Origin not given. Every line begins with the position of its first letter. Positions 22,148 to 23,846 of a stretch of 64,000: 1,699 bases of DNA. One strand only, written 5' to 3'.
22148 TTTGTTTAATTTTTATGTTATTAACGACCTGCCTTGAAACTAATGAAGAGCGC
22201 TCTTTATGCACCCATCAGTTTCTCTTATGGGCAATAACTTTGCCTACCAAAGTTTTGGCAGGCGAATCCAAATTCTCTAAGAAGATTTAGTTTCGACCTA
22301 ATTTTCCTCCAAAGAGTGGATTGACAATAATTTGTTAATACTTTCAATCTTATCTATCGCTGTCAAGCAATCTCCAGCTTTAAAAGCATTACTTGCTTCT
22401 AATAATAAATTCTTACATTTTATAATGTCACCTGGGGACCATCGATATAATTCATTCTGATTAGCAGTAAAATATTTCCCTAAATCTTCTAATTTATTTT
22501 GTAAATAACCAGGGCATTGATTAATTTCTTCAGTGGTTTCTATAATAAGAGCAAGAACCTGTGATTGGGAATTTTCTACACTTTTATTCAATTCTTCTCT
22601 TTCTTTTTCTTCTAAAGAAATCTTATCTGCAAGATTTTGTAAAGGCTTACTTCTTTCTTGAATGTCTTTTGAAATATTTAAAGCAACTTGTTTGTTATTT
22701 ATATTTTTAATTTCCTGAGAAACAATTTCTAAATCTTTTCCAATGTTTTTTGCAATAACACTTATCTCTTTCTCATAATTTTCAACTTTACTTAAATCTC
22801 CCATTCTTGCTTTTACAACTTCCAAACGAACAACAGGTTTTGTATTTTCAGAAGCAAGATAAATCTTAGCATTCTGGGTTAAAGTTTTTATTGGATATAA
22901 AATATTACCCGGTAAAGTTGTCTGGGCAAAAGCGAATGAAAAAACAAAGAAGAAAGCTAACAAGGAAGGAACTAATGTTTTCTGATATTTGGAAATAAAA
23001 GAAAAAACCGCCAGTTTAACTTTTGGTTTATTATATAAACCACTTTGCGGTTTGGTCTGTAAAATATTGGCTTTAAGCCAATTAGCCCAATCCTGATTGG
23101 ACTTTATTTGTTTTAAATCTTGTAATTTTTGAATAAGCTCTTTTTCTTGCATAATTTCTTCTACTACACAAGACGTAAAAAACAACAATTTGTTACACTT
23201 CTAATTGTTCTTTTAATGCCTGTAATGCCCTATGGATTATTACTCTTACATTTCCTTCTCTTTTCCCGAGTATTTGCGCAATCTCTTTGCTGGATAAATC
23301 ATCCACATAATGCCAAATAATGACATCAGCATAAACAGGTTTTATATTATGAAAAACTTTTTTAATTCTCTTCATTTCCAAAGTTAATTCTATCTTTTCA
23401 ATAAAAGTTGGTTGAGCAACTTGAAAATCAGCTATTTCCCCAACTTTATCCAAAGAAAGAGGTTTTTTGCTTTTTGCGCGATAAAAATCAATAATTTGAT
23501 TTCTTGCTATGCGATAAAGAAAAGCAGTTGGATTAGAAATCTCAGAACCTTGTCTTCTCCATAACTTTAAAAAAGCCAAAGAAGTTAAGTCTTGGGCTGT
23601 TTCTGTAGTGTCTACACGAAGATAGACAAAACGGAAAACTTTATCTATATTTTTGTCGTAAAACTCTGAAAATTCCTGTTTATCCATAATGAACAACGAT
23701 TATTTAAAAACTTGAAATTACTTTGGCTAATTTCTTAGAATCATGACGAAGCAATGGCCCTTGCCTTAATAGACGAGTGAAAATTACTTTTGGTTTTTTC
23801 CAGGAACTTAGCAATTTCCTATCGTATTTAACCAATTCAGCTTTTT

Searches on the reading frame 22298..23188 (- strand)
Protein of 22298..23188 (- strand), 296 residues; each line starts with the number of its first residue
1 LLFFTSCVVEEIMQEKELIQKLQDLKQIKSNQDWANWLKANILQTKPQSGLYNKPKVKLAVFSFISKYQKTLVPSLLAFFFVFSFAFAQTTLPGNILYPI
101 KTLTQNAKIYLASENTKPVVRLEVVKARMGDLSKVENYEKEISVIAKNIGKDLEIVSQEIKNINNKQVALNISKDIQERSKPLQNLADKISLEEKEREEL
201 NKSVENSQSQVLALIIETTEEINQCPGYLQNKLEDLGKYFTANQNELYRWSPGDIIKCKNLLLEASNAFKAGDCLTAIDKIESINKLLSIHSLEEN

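Call 4: search_protein_families(library=pfam, proteins=[window:22298-23188:-], max_evalue=1)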
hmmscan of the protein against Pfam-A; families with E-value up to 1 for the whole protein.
window:22298-23188:- (296 aa): 6 families
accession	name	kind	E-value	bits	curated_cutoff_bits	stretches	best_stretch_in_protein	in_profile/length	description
PF07295.17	DUF1451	-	0.00051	20.7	26.1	1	193-264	7-77/146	Zinc-ribbon containing domain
PF10241.14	KxDL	-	0.019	15.7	27.2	1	204-245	14-55/86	Uncharacterized conserved protein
PF04069.17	OpuAC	-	0.026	14.5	21.2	0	8-126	91-214/257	Substrate binding domain of ABC-type glycine betaine transport system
PF16566.10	CREPT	-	0.074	13.6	29.3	1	158-226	35-103/147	Cell-cycle alteration and expression-elevated protein in tumour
PF14932.11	HAUS-augmin3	-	0.11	12.4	29.4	1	137-248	66-171/260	HAUS augmin-like complex subunit 3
PF09452.15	Mvb12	-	0.4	11.6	25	1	14-53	44-81/90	ESCRT-I subunit Mvb12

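Call 46: search_protein_families(library=ncbifam, proteins=[window:22298-23188:-], max_evalue=0.01)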
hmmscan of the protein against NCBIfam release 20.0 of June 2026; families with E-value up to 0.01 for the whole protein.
window:22298-23188:- (296 aa): 0 families

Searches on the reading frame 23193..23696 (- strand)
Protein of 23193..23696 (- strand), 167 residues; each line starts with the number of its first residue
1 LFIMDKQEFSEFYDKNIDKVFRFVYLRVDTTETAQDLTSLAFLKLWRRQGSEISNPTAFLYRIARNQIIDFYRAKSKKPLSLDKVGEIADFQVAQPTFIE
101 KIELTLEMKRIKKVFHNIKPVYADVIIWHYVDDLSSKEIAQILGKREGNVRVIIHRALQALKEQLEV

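Call 4: search_protein_families(library=pfam, proteins=[window:23193-23696:-], max_evalue=1)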
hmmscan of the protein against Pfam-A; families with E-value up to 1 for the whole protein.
window:23193-23696:- (167 aa): 8 families
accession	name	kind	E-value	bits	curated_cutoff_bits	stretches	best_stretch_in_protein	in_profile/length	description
PF04542.20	Sigma70_r2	-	8.3e-12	45.2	24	1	12-76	1-69/71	Sigma-70 region 2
PF08281.18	Sigma70_r4_2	-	1.4e-11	44.3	25.7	1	119-161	12-54/54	Sigma-70, region 4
PF04545.22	Sigma70_r4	-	7.5e-09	35.4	24.1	1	124-163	11-50/50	Sigma-70, region 4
PF20291.3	MC5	-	0.0029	17.9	25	1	74-125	22-74/167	ABC-three component (ABC-3C) system Middle Component 5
PF21845.1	DUF6904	-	0.034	14.3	27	1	52-160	94-201/238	Domain of unknown function (DUF6904)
PF03444.21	HrcA_DNA-bdg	-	0.044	13.9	21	1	135-161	25-50/79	Winged helix-turn-helix transcription repressor, HrcA DNA-binding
PF23159.1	WH_Rok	-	0.087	13.4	27.6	0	47-66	27-46/58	Repressor Rok winged helix domain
PF06530.18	Phage_antitermQ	-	0.095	13.1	26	1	116-163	61-108/118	Phage antitermination protein Q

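Call 46: search_protein_families(library=ncbifam, proteins=[window:23193-23696:-], max_evalue=0.01)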
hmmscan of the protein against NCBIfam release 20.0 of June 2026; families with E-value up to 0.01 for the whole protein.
window:23193-23696:- (167 aa): 87 families (the best 25 are shown)
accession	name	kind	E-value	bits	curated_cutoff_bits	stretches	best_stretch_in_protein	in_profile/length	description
TIGR02952.1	Sig70_famx2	equivalog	4.4e-29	101.5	206.45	1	5-165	9-170/170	ECF subfamily RNA polymerase sigma factor, BldN family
TIGR02937.1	sigma70-ECF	superfamily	2.2e-23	82.7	42.9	1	8-165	2-165/165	sigma-70 family RNA polymerase sigma factor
NF058625.1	sigma_PG0214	equivalog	2.6e-22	79.3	130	1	4-165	1-161/170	GFO_1088 family ECF-type sigma factor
TIGR02985.1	Sig70_bacteroi1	subfamily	3e-20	73.1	126.4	1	8-165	2-162/162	RNA polymerase sigma-70 factor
TIGR02950.1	SigM_subfam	subfamily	4.4e-19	68.9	147.95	1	10-165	3-158/159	RNA polymerase sigma factor, SigM family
NF007220.0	PRK09639.1-5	equivalog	1.8e-18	67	260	1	7-166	3-165/181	RNA polymerase sigma factor SigX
TIGR02983.1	SigE-fam_strep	subfamily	3.9e-18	65.9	141.55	1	5-166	4-159/162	SigE family RNA polymerase sigma factor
NF006930.0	PRK09415.1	subfamily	1.3e-17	64.2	198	1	8-166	17-176/179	RNA polymerase factor sigma C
NF009167.0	PRK12514.1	equivalog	1.1e-15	58.1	265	1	4-166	17-179/180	RNA polymerase sigma factor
TIGR02948.1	SigW_bacill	equivalog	3.6e-15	56.5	243.1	1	5-165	16-184/187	RNA polymerase sigma factor SigW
NF009189.0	PRK12537.1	equivalog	3.8e-15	55.9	261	1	5-165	21-181/182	RNA polymerase sigma factor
NF009172.0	PRK12519.1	subfamily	9.9e-15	54.6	222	1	9-166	31-190/194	RNA polymerase sigma factor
NF007223.0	PRK09641.1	equivalog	1.8e-14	54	209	1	5-166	16-185/187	RNA polymerase sigma factor SigW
NF007227.0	PRK09645.1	subfamily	8e-14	51.9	202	1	5-166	11-171/177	sigma-70 family RNA polymerase sigma factor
NF007226.0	PRK09644.1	equivalog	2.9e-13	50.2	199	1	9-165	3-157/166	RNA polymerase sigma factor SigM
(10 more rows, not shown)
